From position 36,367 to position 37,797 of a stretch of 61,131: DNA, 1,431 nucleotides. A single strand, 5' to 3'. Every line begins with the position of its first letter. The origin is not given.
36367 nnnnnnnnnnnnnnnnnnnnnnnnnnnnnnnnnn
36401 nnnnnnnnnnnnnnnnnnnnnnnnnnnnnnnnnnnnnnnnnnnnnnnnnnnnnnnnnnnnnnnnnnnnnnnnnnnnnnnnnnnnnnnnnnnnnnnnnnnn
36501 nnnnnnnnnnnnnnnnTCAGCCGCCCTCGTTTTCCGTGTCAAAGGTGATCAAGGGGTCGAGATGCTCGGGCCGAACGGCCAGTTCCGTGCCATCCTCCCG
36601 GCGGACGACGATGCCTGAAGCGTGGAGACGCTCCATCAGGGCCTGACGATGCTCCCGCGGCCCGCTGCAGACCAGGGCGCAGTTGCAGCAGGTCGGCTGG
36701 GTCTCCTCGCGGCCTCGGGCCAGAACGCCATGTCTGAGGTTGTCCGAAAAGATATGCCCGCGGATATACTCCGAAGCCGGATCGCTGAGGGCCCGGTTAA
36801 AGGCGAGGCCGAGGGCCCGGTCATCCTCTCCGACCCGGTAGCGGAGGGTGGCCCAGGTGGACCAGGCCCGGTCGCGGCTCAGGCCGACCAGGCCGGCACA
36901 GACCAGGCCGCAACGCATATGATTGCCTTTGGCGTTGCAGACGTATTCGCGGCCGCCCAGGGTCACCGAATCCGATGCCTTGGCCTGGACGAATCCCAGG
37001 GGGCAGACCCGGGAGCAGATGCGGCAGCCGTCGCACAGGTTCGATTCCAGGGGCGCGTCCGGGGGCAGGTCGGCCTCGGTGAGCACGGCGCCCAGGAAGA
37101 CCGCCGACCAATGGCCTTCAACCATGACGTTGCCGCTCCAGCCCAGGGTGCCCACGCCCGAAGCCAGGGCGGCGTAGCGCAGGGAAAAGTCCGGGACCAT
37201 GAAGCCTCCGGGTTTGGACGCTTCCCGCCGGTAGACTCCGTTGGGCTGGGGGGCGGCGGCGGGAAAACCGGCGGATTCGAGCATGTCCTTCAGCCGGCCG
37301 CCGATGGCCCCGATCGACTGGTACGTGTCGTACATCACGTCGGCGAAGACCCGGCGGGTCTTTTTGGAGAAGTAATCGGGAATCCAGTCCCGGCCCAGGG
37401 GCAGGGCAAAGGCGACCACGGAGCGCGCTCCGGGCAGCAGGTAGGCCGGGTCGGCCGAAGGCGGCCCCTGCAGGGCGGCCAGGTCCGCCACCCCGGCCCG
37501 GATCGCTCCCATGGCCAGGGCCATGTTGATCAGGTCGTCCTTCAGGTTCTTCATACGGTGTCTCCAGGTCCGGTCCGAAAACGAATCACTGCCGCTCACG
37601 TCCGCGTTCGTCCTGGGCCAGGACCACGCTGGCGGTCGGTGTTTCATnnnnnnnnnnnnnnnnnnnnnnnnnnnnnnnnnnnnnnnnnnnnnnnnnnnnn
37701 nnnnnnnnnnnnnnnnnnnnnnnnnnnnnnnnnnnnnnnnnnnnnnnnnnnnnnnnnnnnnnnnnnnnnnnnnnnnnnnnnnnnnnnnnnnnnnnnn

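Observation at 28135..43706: Sigma-54/GAF-controlled cluster of cytoplasmic sulfate-ester and haloalkane hydrolases with TAXI-TRAP uptake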

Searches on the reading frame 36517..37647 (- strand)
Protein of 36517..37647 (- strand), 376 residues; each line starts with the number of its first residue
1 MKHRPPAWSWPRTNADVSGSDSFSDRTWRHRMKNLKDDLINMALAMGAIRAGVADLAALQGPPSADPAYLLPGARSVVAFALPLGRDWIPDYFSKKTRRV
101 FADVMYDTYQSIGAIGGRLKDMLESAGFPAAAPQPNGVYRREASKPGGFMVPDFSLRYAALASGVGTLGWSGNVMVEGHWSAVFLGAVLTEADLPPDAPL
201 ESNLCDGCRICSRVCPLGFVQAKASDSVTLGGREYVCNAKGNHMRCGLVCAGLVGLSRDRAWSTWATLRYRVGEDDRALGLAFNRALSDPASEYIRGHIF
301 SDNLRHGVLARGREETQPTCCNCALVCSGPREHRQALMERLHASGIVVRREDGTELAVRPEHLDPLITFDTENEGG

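Call 4: search_protein_families(library=pfam, proteins=[window:36517-37647:-], max_evalue=0.01)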
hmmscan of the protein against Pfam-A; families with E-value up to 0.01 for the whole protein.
window:36517-37647:- (376 aa): 2 families
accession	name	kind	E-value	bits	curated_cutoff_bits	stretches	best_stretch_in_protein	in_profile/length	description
PF00037.32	Fer4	-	0.0039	17.4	21.1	1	203-218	6-21/24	4Fe-4S binding domain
PF12837.12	Fer4_6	-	0.0048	17.2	25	1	203-216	7-20/24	4Fe-4S binding domain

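Call 5: search_protein_families(library=ncbifam, proteins=[window:36517-37647:-], max_evalue=0.01)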
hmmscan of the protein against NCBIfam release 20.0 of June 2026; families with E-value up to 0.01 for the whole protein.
window:36517-37647:- (376 aa): 3 families
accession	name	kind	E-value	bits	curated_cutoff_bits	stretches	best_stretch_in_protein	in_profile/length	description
TIGR00276.1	TIGR00276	equivalog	2.6e-09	36.5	200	1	160-218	137-194/337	tRNA epoxyqueuosine(34) reductase QueG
TIGR02486.1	RDH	subfamily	6.6e-06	26.2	160.35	1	159-230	156-232/314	reductive dehalogenase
NF006221.0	PRK08348.1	subfamily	0.0093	15.7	124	0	201-220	42-61/136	NADH-plastoquinone oxidoreductase subunit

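Call 14: search_solved_structures(query=window:36517-37647:-, max_evalue=1, show_alignments=2)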
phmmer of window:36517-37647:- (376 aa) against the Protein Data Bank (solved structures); distinct sequences matched with E-value up to 1: 4.
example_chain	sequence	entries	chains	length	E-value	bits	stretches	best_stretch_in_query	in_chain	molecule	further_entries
5d6s_A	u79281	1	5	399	0.0016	20.9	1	160-218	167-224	Epoxyqueuosine reductase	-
5d08_A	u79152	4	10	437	0.0044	19.5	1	153-220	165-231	Epoxyqueuosine reductase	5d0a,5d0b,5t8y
8q4h_A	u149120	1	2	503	0.33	13.3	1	137-217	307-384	Tetrachloroethene reductive dehalogenase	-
5kem_B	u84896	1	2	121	0.68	12.3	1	132-193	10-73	BDBV91 variable Fab domain heavy chain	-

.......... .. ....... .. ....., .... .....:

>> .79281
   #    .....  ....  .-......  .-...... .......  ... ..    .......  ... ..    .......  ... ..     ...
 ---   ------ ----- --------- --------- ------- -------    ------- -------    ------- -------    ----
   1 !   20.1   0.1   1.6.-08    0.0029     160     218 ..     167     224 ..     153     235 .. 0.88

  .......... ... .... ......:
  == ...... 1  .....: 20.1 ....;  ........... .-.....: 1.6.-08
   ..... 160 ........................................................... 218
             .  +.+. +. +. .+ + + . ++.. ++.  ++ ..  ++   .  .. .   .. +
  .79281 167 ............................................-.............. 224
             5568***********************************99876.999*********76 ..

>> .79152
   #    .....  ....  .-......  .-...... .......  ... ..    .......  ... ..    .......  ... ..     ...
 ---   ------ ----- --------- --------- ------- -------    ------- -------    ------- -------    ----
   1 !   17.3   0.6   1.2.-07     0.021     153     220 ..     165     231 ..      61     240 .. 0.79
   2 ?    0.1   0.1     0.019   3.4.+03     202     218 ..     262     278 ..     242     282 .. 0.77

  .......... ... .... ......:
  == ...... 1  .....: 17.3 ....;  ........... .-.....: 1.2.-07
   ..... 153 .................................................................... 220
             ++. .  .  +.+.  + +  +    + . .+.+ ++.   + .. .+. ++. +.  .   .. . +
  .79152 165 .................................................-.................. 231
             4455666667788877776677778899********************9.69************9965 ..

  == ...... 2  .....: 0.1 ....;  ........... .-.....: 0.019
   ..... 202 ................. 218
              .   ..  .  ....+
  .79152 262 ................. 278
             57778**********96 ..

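Call 27: find_homologous_proteins(query=window:36517-37554:-, max_evalue=0.00001)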
Query window:36517-37554:- (345 aa): 142 proteins with E <= 0.00001 among 8000 candidates; the best 120 are listed.
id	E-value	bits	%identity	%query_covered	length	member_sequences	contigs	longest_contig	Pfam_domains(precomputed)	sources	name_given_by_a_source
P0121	1.2e-234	796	100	100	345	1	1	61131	-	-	-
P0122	1.6e-147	510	65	99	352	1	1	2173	-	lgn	-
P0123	6.7e-147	508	65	99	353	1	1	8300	-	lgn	-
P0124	1.2e-141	490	63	99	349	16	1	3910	-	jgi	jgi:epoxyqueuosine reductase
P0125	1.3e-135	470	61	97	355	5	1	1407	-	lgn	-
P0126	1.6e-135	470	59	98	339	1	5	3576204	-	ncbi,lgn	ncbi:MAG: hypothetical protein WED07_10060 [Candidatus Freyarchaeum deiterrae]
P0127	3.0e-135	469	61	97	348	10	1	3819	-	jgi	-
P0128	1.3e-132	461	61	97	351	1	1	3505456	-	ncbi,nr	ncbi:MAG: epoxyqueuosine reductase [Candidatus Hydrogenedentota bacterium]|nr:MAG: epoxyqueuosine re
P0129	1.2e-130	454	61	96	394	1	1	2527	-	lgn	-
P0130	2.5e-127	443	60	97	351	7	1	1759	-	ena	-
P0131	2.5e-125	437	60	97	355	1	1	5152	-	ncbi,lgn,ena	-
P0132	1.4e-123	431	59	97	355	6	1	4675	-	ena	-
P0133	2.0e-121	424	56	95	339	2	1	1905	-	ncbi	-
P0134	3.5e-121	423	55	99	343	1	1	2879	-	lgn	-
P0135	9.6e-121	422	55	99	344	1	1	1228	-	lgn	-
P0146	5.9e-109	383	53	95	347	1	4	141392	-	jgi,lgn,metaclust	metaclust:\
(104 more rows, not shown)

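Call 34: find_related_loci(query=A2, collection=genome_contigs, flank=10000)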
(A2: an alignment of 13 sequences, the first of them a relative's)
Query A2 (345 aa) in genome_contigs; peptide patterns used: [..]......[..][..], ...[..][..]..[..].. (x = any residue, [..] = any of these).
37 stretches matched a pattern; 16 encode a relative of the query (tblastn E <= 1e-3); 16 distinct loci.
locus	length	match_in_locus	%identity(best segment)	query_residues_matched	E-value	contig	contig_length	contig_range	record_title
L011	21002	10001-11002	59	1-337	6e-140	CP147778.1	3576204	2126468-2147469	MAG: Candidatus Freyarchaeota archaeon SRVP19_Freyarchaeia-1 chromosome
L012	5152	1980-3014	60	4-336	5e-132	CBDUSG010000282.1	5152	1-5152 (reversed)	MAG TPA_asm: uncultured bacterium isolate SRR22302348_concoct_115 genome assembly, contig: ERZ25073597.8865, whole genom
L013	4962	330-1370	55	1-332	7e-121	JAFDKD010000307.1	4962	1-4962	MAG: Deltaproteobacteria bacterium isolate Meg22_24_Bin_96 Meg22_24_Bin_96_scaffold_46058, whole genome shotgun sequence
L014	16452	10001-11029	53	3-329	2e-118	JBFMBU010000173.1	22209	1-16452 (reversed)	MAG: Thermodesulfobacteriota bacterium isolate MAG172 MAG172_173, whole genome shotgun sequence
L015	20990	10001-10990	45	4-330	3e-87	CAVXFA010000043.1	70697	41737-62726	MAG: uncultured delta proteobacterium isolate MFD04408.bin.1.124 genome assembly, contig: contig_17687, whole genome sho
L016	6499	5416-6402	44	4-329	2e-85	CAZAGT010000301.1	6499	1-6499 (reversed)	MAG TPA_asm: uncultured Desulfobacteraceae bacterium isolate binchicken_co294_166 genome assembly, contig: NODE_9877_len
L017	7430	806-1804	44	2-331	4e-85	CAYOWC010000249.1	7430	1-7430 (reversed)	MAG TPA_asm: uncultured Desulfobacteraceae bacterium isolate binchicken_co47_163 genome assembly, contig: NODE_7970_leng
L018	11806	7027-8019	43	1-328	2e-79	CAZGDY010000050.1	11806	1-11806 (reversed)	MAG TPA_asm: uncultured Clostridia bacterium isolate SRP068000_co4_467 genome assembly, contig: NODE_7855_length_11806_c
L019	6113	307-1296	44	4-328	4e-79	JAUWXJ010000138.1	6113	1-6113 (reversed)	MAG: Desulfobacterales bacterium isolate CSMAG_2681 CSMAG_2681_k141_2720564_length_6113_cov_6.6060, whole genome shotgun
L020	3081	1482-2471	44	4-328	3e-79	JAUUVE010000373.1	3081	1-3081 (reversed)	MAG: Desulfobacteraceae bacterium isolate CSMAG_5 CSMAG_5_k127_1301804_length_3081_cov_11.2637, whole genome shotgun seq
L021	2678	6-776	49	70-325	1e-74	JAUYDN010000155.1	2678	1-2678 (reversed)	MAG: Dehalococcoidia bacterium isolate C20_metabat.bin.39 C20_k141_186955, whole genome shotgun sequence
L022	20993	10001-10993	41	4-329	4e-75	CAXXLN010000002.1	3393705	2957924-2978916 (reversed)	MAG: Desulfatiglandales bacterium isolate 53c9cee3-5eb1-4031-9065-1ba860722897 genome assembly, contig: contig_2, whole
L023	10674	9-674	46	103-328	2e-59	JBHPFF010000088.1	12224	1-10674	Candidatus Latescibacterota bacterium isolate SAG AM-311-I19 NODE_88_length_12224_cov_28.037226, whole genome shotgun se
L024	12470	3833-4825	43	4-329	7e-82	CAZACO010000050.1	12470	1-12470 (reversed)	MAG TPA_asm: uncultured Desulfobacteraceae bacterium isolate binchicken_co129_686 genome assembly, contig: NODE_15727_le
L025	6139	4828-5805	34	3-331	7e-55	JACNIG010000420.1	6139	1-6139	MAG: Candidatus Desulfatibia vada NIOZ-UU_NODE_16227_length_6139_cov_38.8891, whole genome shotgun sequence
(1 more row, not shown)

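Call 36: find_encoding_contigs(protein=P0126, flank=8000, max_places=3)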
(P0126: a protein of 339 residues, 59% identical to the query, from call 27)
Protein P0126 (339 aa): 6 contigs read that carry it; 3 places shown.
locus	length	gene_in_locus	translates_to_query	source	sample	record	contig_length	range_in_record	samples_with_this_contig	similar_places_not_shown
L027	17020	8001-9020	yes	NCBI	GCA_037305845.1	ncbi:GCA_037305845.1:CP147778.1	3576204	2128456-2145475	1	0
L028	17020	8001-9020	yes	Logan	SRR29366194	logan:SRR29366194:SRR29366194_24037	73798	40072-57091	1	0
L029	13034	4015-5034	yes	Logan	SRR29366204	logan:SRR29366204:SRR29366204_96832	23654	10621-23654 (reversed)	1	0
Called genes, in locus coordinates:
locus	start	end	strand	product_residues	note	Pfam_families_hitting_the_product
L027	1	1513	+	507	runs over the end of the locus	PF02771:Acyl-CoA_dh_N, PF02770:Acyl-CoA_dh_M, PF00441:Acyl-CoA_dh_1, PF08028:Acyl-CoA_dh_2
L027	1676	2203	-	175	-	PF02926:THUMP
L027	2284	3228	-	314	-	PF04909:Amidohydro_2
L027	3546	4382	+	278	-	PF05448:AXE1 (faint), PF12146:Hydrolase_4, PF00561:Abhydrolase_1, PF12697:Abhydrolase_6, PF01738:DLH (faint)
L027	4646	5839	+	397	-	-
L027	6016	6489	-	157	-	PF00762:Ferrochelatase (weak), PF01903:CbiX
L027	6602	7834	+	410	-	PF04389:Peptidase_M28, PF05343:Peptidase_M42 (weak)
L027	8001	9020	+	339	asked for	-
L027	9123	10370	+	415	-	PF00753:Lactamase_B, PF14863:Alkyl_sulf_dimr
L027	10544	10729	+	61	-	-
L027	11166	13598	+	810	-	PF02901:PFL-like, PF01228:Gly_radical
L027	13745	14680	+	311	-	PF13353:Fer4_12, PF13237:Fer4_10 (faint), PF12838:Fer4_7 (weak), PF13484:Fer4_16 (faint), PF14697:Fer4_21 (weak), PF00037:Fer4 (weak), PF04055:Radical_SAM, PF12837:Fer4_6 (weak)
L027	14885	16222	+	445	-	-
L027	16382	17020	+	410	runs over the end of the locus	-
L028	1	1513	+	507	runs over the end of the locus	PF02771:Acyl-CoA_dh_N, PF02770:Acyl-CoA_dh_M, PF00441:Acyl-CoA_dh_1, PF08028:Acyl-CoA_dh_2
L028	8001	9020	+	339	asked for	-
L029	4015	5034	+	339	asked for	-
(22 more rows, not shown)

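Call 37: find_encoding_contigs(protein=P0146, flank=10000, max_places=2)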
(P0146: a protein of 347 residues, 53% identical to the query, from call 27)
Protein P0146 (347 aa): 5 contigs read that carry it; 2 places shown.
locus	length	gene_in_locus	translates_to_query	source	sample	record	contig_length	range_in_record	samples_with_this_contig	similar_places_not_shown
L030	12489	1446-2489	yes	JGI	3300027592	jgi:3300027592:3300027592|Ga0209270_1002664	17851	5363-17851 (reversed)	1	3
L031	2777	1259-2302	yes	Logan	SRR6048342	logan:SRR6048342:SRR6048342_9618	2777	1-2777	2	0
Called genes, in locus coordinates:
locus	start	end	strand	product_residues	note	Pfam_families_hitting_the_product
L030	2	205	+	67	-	?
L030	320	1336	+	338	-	PF12838:Fer4_7 (weak), PF13187:Fer4_9 (weak), PF13237:Fer4_10, PF14697:Fer4_21, PF00037:Fer4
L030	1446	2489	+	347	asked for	-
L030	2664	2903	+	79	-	-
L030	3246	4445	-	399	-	PF07992:Pyr_redox_2, PF13450:NAD_binding_8 (faint), PF00070:Pyr_redox, PF18267:Rubredoxin_C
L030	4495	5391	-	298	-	PF04055:Radical_SAM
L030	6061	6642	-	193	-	PF01066:CDP-OH_P_transf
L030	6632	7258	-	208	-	PF01464:SLT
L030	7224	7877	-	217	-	PF00923:TAL_FSA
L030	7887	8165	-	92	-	-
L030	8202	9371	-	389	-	PF00155:Aminotran_1_2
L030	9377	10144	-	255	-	PF10370:Rv2993c-like_N, PF01557:FAA_hydrolase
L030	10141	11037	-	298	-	PF00701:DHDPS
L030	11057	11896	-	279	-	PF01678:DAP_epimerase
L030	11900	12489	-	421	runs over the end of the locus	PF00278:Orn_DAP_Arg_deC, PF02784:Orn_Arg_deC_N, PF01168:Ala_racemase_N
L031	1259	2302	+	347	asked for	-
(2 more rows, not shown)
